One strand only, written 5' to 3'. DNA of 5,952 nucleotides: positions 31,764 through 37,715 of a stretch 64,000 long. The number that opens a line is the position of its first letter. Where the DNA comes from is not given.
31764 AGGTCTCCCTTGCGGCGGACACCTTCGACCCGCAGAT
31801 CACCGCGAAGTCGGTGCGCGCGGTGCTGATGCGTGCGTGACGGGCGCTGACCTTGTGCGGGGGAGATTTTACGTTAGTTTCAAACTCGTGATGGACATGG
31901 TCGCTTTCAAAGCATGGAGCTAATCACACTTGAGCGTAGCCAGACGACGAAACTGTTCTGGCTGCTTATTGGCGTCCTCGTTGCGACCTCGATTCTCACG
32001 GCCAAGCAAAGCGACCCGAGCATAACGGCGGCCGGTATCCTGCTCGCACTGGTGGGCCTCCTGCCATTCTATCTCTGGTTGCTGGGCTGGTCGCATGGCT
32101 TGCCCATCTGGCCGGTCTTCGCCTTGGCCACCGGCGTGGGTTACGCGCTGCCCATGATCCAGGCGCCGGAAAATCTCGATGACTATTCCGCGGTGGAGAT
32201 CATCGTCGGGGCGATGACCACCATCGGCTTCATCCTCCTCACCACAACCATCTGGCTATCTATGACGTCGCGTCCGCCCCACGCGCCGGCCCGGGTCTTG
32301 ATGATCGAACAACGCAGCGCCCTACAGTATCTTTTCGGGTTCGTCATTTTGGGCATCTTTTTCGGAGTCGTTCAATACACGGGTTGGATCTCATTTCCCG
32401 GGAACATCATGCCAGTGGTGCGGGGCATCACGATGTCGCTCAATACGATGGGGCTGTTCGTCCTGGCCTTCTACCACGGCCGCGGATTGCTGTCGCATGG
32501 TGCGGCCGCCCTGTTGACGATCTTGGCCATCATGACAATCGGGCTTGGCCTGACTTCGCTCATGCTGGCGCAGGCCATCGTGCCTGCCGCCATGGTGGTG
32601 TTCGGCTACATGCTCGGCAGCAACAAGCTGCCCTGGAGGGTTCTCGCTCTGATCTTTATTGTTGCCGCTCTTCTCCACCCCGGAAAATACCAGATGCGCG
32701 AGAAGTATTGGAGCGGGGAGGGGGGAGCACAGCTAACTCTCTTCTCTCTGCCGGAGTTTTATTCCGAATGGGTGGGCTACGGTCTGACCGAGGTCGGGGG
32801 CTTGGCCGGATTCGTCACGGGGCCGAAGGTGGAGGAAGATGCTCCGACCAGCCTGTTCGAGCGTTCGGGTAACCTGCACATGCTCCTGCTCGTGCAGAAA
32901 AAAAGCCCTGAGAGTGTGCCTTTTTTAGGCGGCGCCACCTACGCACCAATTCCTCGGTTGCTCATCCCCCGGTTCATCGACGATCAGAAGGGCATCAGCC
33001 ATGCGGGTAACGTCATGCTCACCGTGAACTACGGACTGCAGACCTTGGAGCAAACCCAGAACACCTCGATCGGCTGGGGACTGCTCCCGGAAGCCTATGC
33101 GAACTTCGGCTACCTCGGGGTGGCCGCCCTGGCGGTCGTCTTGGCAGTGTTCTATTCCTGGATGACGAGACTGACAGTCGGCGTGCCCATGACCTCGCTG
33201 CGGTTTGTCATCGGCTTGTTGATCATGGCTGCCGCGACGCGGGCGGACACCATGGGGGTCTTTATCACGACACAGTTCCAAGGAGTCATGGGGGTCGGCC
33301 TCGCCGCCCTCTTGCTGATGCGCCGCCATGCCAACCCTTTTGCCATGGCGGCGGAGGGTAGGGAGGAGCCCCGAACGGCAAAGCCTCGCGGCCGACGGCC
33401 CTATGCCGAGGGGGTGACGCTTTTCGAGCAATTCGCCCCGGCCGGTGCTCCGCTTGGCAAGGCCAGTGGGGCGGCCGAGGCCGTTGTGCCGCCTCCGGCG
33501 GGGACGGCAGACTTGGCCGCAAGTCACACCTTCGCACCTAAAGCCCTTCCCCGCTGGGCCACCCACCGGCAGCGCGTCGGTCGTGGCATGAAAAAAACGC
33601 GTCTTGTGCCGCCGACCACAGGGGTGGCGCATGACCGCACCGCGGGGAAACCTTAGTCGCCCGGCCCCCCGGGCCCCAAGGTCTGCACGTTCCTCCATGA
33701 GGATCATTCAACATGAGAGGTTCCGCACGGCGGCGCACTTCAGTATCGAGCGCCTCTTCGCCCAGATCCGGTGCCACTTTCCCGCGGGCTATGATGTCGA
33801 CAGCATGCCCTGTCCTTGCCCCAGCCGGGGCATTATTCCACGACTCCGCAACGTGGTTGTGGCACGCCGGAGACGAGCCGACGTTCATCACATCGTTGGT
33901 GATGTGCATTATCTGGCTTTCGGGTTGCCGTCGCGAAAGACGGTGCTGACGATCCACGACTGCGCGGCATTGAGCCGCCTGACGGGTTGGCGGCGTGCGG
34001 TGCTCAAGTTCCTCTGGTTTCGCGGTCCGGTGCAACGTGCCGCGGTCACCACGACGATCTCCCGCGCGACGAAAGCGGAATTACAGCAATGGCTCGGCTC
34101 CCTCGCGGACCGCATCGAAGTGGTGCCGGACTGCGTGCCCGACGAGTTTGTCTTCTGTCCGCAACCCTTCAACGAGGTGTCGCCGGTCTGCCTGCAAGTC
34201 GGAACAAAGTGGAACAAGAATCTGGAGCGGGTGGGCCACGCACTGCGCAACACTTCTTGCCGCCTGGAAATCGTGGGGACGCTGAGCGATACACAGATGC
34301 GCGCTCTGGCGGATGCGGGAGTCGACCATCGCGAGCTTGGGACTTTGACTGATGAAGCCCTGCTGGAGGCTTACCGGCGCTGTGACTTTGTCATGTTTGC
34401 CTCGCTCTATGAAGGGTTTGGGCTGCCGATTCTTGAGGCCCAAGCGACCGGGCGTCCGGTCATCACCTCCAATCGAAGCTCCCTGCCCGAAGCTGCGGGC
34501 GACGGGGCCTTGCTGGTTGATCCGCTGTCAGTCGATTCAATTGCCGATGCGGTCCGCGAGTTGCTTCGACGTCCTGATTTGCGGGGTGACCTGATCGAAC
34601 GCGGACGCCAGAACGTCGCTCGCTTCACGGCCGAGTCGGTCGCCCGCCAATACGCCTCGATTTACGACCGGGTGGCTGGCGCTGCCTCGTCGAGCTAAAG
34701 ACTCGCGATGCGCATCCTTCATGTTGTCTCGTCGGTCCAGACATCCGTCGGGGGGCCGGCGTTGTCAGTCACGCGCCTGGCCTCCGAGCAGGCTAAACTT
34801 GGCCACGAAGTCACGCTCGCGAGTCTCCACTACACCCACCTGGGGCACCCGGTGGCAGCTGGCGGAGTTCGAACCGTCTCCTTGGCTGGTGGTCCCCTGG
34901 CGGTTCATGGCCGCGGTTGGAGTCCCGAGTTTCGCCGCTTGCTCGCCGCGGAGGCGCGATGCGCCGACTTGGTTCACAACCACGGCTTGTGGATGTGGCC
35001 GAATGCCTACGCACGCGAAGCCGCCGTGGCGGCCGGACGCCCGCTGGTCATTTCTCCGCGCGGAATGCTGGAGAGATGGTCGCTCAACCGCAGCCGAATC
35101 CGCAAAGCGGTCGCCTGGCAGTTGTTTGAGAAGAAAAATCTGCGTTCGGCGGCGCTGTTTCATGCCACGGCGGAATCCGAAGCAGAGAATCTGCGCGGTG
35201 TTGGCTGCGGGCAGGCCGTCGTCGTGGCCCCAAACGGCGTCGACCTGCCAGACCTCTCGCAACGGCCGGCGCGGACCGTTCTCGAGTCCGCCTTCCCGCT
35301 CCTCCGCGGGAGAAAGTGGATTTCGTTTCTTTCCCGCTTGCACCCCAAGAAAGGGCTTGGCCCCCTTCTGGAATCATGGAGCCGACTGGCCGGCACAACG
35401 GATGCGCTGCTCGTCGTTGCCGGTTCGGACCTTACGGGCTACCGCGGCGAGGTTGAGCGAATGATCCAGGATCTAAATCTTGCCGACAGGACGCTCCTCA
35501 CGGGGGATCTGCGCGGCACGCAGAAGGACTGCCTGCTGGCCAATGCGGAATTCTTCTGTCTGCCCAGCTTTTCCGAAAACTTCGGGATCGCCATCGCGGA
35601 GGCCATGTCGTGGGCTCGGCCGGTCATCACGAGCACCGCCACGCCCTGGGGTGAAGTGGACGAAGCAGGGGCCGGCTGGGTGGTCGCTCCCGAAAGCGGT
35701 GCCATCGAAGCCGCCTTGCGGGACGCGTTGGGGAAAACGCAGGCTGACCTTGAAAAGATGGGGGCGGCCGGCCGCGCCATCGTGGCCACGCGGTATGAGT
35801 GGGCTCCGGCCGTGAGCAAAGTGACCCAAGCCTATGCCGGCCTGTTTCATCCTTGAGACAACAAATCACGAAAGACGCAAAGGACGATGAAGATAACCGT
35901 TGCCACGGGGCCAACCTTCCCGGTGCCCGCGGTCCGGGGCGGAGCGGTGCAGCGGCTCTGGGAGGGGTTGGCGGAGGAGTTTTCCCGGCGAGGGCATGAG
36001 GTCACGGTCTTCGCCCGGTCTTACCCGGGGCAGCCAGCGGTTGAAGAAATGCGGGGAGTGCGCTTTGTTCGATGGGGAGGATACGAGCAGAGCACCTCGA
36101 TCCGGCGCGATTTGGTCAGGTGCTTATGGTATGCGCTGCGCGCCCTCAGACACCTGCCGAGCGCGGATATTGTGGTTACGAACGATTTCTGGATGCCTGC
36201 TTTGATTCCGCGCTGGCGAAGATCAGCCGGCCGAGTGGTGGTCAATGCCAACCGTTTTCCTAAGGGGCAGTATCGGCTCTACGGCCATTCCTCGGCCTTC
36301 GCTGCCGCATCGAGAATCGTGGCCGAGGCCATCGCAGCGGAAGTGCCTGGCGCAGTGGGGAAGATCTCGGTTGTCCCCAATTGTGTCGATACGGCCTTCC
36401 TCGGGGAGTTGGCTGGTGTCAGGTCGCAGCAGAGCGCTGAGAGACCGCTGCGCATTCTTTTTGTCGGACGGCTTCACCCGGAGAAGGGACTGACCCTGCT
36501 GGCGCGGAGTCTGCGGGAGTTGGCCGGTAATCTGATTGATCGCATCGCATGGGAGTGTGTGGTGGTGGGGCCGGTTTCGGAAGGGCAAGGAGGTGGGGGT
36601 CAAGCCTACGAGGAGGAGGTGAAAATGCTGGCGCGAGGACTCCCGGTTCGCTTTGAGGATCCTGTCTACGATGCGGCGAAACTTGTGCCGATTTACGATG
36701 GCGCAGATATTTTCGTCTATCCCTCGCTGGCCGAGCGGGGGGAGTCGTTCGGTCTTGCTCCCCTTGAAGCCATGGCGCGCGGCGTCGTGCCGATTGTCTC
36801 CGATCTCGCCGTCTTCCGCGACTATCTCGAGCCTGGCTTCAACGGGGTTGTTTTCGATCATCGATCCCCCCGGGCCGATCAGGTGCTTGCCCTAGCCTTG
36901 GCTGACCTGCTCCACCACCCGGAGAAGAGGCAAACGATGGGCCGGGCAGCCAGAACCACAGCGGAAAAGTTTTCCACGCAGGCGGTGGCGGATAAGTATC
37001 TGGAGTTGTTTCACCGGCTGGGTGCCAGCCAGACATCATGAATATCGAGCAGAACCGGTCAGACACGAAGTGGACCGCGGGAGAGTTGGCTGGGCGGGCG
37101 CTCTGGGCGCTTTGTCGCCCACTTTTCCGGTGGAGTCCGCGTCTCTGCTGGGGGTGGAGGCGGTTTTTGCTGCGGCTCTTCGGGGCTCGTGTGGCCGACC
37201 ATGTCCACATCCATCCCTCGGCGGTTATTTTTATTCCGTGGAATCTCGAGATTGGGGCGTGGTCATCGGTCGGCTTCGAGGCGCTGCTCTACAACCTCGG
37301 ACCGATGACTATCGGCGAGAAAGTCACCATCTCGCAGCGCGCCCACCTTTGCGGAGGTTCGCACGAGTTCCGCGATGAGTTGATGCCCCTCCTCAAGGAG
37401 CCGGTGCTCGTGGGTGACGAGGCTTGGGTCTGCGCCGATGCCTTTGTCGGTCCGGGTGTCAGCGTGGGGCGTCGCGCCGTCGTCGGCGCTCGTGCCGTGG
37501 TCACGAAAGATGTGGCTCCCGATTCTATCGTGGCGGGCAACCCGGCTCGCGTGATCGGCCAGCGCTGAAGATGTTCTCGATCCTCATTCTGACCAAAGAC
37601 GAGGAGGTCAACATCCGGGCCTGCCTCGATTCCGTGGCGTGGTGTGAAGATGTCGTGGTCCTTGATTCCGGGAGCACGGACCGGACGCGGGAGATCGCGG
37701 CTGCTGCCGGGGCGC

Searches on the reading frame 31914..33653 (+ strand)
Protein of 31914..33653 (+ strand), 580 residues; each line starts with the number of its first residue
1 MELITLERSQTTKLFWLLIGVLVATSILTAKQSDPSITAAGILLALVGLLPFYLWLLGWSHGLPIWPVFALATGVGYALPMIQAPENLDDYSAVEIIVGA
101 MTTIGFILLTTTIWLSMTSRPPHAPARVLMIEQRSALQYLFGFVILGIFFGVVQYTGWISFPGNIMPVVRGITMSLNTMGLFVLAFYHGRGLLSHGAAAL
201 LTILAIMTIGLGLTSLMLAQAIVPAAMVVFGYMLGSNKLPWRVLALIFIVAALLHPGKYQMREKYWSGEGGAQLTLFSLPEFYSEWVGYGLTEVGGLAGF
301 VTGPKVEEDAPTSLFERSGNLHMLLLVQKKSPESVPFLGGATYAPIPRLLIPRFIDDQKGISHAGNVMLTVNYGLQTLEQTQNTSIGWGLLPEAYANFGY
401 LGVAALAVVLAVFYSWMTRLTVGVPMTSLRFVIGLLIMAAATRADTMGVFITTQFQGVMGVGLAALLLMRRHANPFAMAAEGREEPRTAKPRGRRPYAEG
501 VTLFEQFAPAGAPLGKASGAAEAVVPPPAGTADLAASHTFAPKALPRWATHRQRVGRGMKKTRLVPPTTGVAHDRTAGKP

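Call 8: search_protein_families(library=pfam, proteins=[window:31914-33653:+], max_evalue=0.001)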
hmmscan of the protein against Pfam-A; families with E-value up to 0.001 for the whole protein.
window:31914-33653:+ (580 aa): 1 family
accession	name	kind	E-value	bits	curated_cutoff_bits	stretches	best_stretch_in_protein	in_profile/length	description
PF14296.11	O-ag_pol_Wzy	-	0.00025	20.3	26.6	1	386-441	378-433/468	O-antigen polysaccharide polymerase Wzy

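Call 38: search_protein_families(library=ncbifam, proteins=[window:31914-33653:+], max_evalue=0.00001)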
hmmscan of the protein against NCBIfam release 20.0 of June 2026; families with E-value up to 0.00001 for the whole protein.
window:31914-33653:+ (580 aa): 0 families

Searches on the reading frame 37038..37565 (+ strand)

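Call 8: search_protein_families(library=pfam, proteins=[window:37038-37565:+], max_evalue=0.001)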
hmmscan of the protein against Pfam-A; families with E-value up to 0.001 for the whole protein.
window:37038-37565:+ (176 aa): 2 families
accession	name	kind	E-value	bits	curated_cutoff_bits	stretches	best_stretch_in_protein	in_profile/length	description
PF00132.30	Hexapep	-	2.3e-10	40.2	27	1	123-157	2-36/36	Bacterial transferase hexapeptide (six repeats)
PF14602.12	Hexapep_2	-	0.00095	19.3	27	0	122-157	1-34/34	Hexapeptide repeat of succinyl-transferase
